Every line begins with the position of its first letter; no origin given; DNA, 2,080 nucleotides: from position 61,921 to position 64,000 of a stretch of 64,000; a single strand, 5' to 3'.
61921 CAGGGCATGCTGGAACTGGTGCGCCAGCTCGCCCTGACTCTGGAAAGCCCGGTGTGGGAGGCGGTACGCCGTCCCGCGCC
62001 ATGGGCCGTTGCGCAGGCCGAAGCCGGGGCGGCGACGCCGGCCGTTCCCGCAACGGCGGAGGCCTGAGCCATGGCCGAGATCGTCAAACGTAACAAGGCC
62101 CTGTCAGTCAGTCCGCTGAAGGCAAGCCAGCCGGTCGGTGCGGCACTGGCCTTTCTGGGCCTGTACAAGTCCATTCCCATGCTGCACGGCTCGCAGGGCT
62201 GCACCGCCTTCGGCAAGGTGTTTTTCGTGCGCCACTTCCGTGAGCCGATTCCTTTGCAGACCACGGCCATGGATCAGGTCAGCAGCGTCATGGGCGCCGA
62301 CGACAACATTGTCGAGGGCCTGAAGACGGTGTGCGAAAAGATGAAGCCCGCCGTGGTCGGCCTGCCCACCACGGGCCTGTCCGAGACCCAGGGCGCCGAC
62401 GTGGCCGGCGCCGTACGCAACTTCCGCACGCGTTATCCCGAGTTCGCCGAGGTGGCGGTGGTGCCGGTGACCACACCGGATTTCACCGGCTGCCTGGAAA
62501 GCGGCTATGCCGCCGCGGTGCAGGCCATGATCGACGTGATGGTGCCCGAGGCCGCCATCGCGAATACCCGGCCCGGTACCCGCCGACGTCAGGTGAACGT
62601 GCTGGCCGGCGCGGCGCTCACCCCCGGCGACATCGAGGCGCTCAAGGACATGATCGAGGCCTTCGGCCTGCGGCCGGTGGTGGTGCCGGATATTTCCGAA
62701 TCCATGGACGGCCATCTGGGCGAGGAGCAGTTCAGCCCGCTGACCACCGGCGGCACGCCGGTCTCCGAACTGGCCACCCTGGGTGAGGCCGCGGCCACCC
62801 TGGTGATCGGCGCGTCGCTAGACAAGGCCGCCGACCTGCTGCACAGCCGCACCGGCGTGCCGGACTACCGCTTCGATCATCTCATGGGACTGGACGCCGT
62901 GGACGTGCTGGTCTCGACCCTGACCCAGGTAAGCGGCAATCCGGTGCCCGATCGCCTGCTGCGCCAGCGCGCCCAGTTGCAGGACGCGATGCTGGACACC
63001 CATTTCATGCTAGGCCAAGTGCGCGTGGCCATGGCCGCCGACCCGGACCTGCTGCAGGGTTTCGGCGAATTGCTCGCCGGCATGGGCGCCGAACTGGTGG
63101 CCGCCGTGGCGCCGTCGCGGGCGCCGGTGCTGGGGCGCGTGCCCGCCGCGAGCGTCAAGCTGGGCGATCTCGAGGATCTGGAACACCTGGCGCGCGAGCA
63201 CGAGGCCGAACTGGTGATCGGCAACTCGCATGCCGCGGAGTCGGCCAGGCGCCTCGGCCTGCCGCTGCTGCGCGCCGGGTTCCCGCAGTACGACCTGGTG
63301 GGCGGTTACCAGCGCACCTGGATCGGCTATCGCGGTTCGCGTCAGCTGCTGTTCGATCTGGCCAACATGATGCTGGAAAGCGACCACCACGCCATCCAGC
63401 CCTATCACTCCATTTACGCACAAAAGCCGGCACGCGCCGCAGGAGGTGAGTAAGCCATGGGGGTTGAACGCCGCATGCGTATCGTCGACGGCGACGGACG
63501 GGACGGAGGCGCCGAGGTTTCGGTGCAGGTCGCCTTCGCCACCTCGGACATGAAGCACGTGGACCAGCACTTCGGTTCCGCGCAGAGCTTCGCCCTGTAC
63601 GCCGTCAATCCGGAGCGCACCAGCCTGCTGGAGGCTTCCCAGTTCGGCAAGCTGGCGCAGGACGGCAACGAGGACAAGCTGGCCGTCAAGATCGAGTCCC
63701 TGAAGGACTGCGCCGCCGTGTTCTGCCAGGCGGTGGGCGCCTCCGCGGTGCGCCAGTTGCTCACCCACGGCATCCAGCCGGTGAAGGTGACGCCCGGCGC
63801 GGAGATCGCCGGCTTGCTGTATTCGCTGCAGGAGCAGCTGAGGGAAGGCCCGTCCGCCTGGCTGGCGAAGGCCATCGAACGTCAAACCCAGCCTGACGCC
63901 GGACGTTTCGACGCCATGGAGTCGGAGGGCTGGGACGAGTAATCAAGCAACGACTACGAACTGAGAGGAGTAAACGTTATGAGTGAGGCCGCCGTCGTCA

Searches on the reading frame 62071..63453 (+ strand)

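Call 69: search_protein_families(library=pfam, proteins=[window:62071-63453:+], max_evalue=1e-8)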
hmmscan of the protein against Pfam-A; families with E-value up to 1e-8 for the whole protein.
window:62071-63453:+ (460 aa): 1 family
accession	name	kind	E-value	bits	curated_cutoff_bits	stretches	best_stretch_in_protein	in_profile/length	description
PF00148.24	Oxidored_nitro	-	1.2e-109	367.3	28.6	1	19-434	1-398/399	Nitrogenase component 1 type Oxidoreductase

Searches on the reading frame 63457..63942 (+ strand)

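Call 69: search_protein_families(library=pfam, proteins=[window:63457-63942:+], max_evalue=1e-8)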
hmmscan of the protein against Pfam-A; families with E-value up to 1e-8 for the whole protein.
window:63457-63942:+ (161 aa): 1 family
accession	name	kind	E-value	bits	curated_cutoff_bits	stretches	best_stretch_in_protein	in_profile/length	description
PF02579.22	Nitro_FeMo-Co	-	5.4e-18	65.5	26.3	1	33-121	3-89/94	Dinitrogenase iron-molybdenum cofactor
